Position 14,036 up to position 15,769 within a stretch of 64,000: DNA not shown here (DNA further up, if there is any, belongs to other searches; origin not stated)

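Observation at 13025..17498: Wzz - Wzy_C(O-antigen-ligase family) - PBP2 linkage with translational coupling, no rodA/mreCD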

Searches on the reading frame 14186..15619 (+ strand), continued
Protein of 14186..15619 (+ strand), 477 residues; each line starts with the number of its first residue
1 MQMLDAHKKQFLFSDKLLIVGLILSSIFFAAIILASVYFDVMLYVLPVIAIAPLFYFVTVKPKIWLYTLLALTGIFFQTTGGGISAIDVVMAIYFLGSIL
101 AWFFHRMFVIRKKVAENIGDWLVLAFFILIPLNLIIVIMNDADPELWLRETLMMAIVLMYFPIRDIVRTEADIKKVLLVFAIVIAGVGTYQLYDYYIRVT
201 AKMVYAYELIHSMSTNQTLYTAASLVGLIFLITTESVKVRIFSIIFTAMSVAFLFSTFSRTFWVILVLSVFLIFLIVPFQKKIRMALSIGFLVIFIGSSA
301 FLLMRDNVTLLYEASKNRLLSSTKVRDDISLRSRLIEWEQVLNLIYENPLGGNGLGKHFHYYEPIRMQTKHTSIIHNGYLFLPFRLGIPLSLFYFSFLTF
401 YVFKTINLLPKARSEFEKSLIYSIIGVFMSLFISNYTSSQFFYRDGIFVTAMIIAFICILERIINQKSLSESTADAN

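Call 42: find_related_loci(query=A3, collection=metagenome_contigs, flank=10000)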
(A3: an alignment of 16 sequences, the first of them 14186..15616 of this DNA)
Query A3 (477 aa) in metagenome_contigs; peptide patterns used: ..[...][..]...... (x = any residue, [..] = any of these).
70 stretches matched a pattern; 8 encode a relative of the query (tblastn E <= 1e-3); 8 distinct loci.
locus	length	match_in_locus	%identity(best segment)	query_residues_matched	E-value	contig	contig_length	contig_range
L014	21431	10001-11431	90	1-477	0e+0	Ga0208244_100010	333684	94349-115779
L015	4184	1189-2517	45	22-468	1e-120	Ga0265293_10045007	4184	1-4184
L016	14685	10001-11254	37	45-462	1e-80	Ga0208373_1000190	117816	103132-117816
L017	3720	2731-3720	43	22-355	1e-79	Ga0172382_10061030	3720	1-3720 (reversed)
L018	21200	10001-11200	36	62-459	8e-65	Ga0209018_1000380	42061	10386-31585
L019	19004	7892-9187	34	43-477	1e-65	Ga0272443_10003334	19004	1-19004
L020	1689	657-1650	37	61-392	1e-49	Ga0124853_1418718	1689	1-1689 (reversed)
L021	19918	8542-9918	29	19-476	8e-56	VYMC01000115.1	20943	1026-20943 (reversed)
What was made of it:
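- Tried and rejected: The narrower A3 worked but gave only 8 loci (call 42).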

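Call 55: search_protein_families(library=pfam, proteins=[L019:9189-11150:+], max_evalue=0.01)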
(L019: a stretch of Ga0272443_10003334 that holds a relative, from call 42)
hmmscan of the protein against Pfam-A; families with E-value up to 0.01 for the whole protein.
L019:9189-11150:+ (654 aa): 18 families
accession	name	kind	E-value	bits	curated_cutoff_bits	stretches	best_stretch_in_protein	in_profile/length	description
PF07719.23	TPR_2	-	5.2e-20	70.3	27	2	576-607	2-33/34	Tetratricopeptide repeat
PF00515.34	TPR_1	-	5.7e-17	61.2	27.8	1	576-608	2-34/34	Tetratricopeptide repeat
PF13431.12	TPR_17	-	2e-15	56.1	24.4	1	426-457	2-33/34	Tetratricopeptide repeat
PF13424.12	TPR_12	-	9.5e-13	48.6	30.1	2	557-605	26-75/77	Tetratricopeptide repeat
PF14559.12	TPR_19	-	1.3e-11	45.1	25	1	587-634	3-50/68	Tetratricopeptide repeat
PF13432.12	TPR_16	-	2.8e-11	44.1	32.7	2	547-606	3-62/65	Tetratricopeptide repeat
PF13428.12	TPR_14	-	9.7e-11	41.7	23.5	0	577-612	3-38/44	Tetratricopeptide repeat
PF13181.12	TPR_8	-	2.2e-10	40.3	25.7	0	406-435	4-33/34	Tetratricopeptide repeat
PF23914.1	TPR_CcmH_CycH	-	3e-10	40.6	42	2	552-606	98-152/158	Cytochrome c-type biogenesis protein H TPR domain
PF13374.12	TPR_10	-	7e-10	39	27.5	0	576-604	3-31/42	Tetratricopeptide repeat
PF13414.12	TPR_11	-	4.1e-07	30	26.8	0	481-510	4-33/42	TPR repeat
PF13231.12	PMT_2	-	3e-06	28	26.1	1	83-216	16-147/160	Dolichyl-phosphate-mannose-protein mannosyltransferase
PF12895.13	ANAPC3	-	1.5e-05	25.6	27.2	0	443-496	29-81/82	Anaphase-promoting complex, cyclosome, subunit 3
PF25063.1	ARM_TT21_C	-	0.00015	22.1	35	1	548-606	102-160/209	Tetratricopeptide repeat protein 21 C-terminal ARM domain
PF25062.1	ARM_TT21_N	-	0.0006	20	40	1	518-628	113-221/222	Tetratricopeptide repeat protein 21 N-terminal ARM repeat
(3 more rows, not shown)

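Call 56: find_homologous_proteins(query=A2, max_evalue=0.00001)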
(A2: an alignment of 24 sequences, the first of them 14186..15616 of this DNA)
Query A2 (24 sequences) (477 aa, profile of the alignment): 39 proteins with E <= 0.00001 among 8000 candidates.
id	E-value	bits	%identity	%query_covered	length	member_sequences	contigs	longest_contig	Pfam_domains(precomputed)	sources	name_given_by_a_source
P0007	1.8e-190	652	42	97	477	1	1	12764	PF04932.21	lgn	-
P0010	1.1e-189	649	41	99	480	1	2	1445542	PF04932.21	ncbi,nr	ncbi:MAG: O-antigen ligase family protein [Candidatus Kapabacteria bacterium]|nr:O-antigen ligase fa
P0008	6.7e-189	647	42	97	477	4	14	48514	PF04932.21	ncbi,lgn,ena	-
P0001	8.5e-185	633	100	100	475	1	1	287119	PF04932.21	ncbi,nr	ncbi:MAG: O-antigen ligase family protein [Candidatus Kapabacteria bacterium]|nr:O-antigen ligase fa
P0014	9.6e-185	633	40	97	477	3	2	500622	PF04932.21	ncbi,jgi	ncbi:hypothetical protein MASR1M45_15030 [Candidatus Kapaibacterium sp.]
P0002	4.4e-184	631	90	100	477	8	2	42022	PF04932.21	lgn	-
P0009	1.2e-183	629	45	94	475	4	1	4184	PF04932.21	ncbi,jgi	ncbi:MAG: O-antigen ligase family protein [Candidatus Kapaibacterium sp.]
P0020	2.0e-183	629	39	94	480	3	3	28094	PF04932.21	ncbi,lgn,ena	-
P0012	1.3e-180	619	42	94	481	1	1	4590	PF04932.21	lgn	-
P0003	1.5e-179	616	69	100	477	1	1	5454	PF04932.21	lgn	-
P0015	3.2e-179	615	41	97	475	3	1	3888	PF04932.21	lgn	-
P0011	8.0e-179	613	42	93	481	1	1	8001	PF04932.21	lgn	-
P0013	1.3e-178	613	43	97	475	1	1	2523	PF04932.21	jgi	-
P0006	1.4e-171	589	54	93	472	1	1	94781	PF04932.21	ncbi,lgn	-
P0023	6.0e-168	578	35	92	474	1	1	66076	PF04932.21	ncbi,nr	ncbi:MAG: O-antigen ligase family protein [Candidatus Kapabacteria bacterium]|nr:O-antigen ligase fa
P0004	3.8e-167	575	60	96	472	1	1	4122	PF04932.21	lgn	-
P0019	4.2e-167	575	43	85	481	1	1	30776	PF04932.21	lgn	-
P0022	1.9e-166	573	36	91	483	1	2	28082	PF04932.21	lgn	-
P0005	2.7e-164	565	59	99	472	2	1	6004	PF04932.21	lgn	-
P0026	1.8e-162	559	33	94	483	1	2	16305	PF04932.21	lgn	-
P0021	9.0e-161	554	35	94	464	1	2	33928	PF04932.21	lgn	-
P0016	1.5e-160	553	42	94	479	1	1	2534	PF04932.21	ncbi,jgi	ncbi:MAG: O-antigen ligase family protein [Candidatus Gastranaerophilaceae bacterium]|jgi:O-antigen 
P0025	3.8e-160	552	32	96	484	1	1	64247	PF04932.21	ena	-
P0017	1.6e-156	540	43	90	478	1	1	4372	PF04932.21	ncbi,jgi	ncbi:MAG: O-antigen ligase family protein [Candidatus Gastranaerophilaceae bacterium]|jgi:O-antigen 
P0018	1.6e-155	537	42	94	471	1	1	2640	PF04932.21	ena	-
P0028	2.1e-154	533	34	90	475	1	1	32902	PF04932.21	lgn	-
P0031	1.8e-146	507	32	97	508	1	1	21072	PF04932.21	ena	-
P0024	1.1e-140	488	34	89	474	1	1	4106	PF04932.21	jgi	jgi:O-antigen ligase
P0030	2.8e-137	476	32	87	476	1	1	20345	PF04932.21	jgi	-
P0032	1.3e-130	454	29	89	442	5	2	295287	PF04932.21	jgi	jgi:O-antigen ligase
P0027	2.7e-128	447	35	97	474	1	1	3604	PF04932.21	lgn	-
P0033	2.7e-125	437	24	92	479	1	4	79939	PF04932.21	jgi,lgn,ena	-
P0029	4.1e-111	390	41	61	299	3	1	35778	PF04932.21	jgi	jgi:O-antigen ligase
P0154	1.3e-11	62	25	39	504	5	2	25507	PF04932.21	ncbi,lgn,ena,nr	ncbi:O-antigen ligase family protein [bacterium]|nr:O-antigen ligase family protein [bacterium] MBU1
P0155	6.3e-10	56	27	34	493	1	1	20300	PF04932.21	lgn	-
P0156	1.5e-7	49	22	40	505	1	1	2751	PF04932.21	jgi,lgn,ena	-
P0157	2.9e-7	48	31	25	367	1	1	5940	PF04932.21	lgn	-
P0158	9.8e-7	46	24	52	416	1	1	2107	PF04932.21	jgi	jgi:O-antigen ligase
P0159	1.4e-6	45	24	58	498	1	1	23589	PF04932.21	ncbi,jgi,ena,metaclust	metaclust:\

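Call 57: find_encoding_contigs(protein=P0033, flank=10000, max_places=2)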
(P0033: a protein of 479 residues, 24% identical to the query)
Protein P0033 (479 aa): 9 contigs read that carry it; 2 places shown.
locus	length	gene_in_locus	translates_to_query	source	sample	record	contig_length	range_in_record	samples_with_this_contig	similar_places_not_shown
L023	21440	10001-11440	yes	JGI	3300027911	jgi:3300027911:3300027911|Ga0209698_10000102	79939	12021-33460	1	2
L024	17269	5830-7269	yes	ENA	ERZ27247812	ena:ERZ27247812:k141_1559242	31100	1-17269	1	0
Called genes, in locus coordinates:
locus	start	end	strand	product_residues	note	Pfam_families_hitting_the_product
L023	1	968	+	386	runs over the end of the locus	PF01041:DegT_DnrJ_EryC1, PF01053:Cys_Met_Meta_PP, PF01212:Beta_elim_lyase (weak)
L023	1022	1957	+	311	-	PF01073:3Beta_HSD, PF01370:Epimerase, PF02719:Polysacc_synt_2, PF04321:RmlD_sub_bind, PF05368:NmrA, PF07993:NAD_binding_4, PF13460:NAD_binding_10, PF16363:GDP_Man_Dehyd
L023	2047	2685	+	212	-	PF02397:Bac_transf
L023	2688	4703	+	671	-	PF13727:CoA_binding_3, PF04321:RmlD_sub_bind, PF08659:KR, PF01073:3Beta_HSD, PF01370:Epimerase, PF02719:Polysacc_synt_2, PF13460:NAD_binding_10, PF16363:GDP_Man_Dehyd, +2 more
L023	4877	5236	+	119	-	PF00072:Response_reg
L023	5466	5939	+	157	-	PF00908:dTDP_sugar_isom, PF14667:Polysacc_synt_C (weak)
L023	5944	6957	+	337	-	PF01073:3Beta_HSD, PF01370:Epimerase, PF02719:Polysacc_synt_2, PF04321:RmlD_sub_bind, PF13460:NAD_binding_10, PF16363:GDP_Man_Dehyd, PF07993:NAD_binding_4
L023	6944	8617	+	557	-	PF02563:Poly_export, PF10531:SLBB (weak), PF22461:SLBB_2, PF10531:SLBB (weak), PF22461:SLBB_2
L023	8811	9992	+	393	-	PF02706:Wzz (weak), PF13807:GNVR (weak)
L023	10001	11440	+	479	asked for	PF04932:Wzy_C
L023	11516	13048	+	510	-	PF01943:Polysacc_synt, PF13440:Polysacc_synt_3, PF03023:MurJ, PF01554:MatE (weak)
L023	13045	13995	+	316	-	PF00535:Glycos_transf_2, PF13641:Glyco_tranf_2_3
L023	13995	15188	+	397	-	PF13439:Glyco_transf_4, PF13579:Glyco_trans_4_4, PF13692:Glyco_trans_1_4, PF13524:Glyco_trans_1_2, PF00534:Glycos_transf_1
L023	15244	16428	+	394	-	PF13506:Glyco_transf_21 (weak), PF00535:Glycos_transf_2, PF13641:Glyco_tranf_2_3, PF13704:Glyco_tranf_2_4 (faint), PF13632:Glyco_trans_2_3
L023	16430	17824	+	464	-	PF13727:CoA_binding_3, PF02397:Bac_transf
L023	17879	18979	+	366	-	PF00155:Aminotran_1_2, PF01041:DegT_DnrJ_EryC1, PF01212:Beta_elim_lyase (weak)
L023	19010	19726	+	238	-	PF00535:Glycos_transf_2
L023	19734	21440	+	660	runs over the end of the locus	PF00535:Glycos_transf_2, PF13641:Glyco_tranf_2_3, PF13632:Glyco_trans_2_3 (weak), PF02709:Glyco_transf_7C (weak), PF13727:CoA_binding_3, PF02397:Bac_transf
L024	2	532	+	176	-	?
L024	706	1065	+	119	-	PF00072:Response_reg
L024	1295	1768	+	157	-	PF00908:dTDP_sugar_isom, PF14667:Polysacc_synt_C (weak)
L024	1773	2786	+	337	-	PF01073:3Beta_HSD, PF01370:Epimerase, PF02719:Polysacc_synt_2, PF04321:RmlD_sub_bind, PF13460:NAD_binding_10, PF16363:GDP_Man_Dehyd, PF07993:NAD_binding_4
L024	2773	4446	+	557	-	PF02563:Poly_export, PF10531:SLBB (weak), PF22461:SLBB_2, PF10531:SLBB (weak), PF22461:SLBB_2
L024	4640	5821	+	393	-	PF02706:Wzz (weak), PF13807:GNVR (weak)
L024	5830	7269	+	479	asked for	PF04932:Wzy_C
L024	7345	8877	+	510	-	PF01943:Polysacc_synt, PF13440:Polysacc_synt_3, PF03023:MurJ, PF01554:MatE (weak)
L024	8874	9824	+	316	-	PF00535:Glycos_transf_2, PF13641:Glyco_tranf_2_3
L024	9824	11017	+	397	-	PF13439:Glyco_transf_4, PF13579:Glyco_trans_4_4, PF13692:Glyco_trans_1_4, PF13524:Glyco_trans_1_2, PF00534:Glycos_transf_1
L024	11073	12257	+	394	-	PF13506:Glyco_transf_21 (weak), PF00535:Glycos_transf_2, PF13641:Glyco_tranf_2_3, PF13704:Glyco_tranf_2_4 (faint), PF13632:Glyco_trans_2_3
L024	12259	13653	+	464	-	PF13727:CoA_binding_3, PF02397:Bac_transf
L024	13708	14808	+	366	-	PF00155:Aminotran_1_2, PF01041:DegT_DnrJ_EryC1, PF01212:Beta_elim_lyase (weak)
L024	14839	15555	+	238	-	PF00535:Glycos_transf_2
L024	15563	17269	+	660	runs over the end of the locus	PF00535:Glycos_transf_2, PF13641:Glyco_tranf_2_3, PF13632:Glyco_trans_2_3 (weak), PF02709:Glyco_transf_7C (weak), PF13727:CoA_binding_3, PF02397:Bac_transf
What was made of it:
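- On Wzy-type polysaccharide polymerase (functional class): Met for the divergent member P0033 (L023/L024: Wza-PCP-Wzy_C-Wzx-GTs-Bac_transf, call 57).
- In L023/L024 the homologue is the only polymerase candidate of a complete Wzx/Wzy cluster, which argues for polymerase activity in the family (call 57).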

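Call 58: find_encoding_contigs(protein=P0154, flank=8000, max_places=1)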
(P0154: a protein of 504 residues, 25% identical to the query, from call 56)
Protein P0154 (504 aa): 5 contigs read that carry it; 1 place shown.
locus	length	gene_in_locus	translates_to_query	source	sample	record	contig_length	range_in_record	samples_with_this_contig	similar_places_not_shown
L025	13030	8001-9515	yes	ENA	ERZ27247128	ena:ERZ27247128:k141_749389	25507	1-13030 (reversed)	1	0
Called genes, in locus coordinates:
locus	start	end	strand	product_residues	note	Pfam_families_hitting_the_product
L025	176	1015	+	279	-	PF00456:Transketolase_N, PF13292:DXP_synthase_N (faint), PF00676:E1_dh (weak)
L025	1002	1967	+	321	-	PF02779:Transket_pyr, PF02780:Transketolase_C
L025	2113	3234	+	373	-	PF00016:RuBisCO_large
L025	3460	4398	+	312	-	PF02563:Poly_export, PF10531:SLBB (weak), PF22461:SLBB_2, PF10531:SLBB (weak), PF22461:SLBB_2 (weak)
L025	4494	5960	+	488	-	PF02706:Wzz, PF13807:GNVR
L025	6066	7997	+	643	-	PF19572:PorV (faint)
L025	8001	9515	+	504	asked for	PF04932:Wzy_C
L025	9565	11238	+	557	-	PF01590:GAF, PF13185:GAF_2, PF13492:GAF_3, PF01590:GAF, PF13185:GAF_2, PF13492:GAF_3, PF13487:HD_5, PF01966:HD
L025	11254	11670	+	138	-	PF01894:YjbQ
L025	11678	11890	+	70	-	-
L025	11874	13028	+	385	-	?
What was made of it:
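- The nearest outgroup P0154 is also beside Poly_export and Wzz (call 58).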
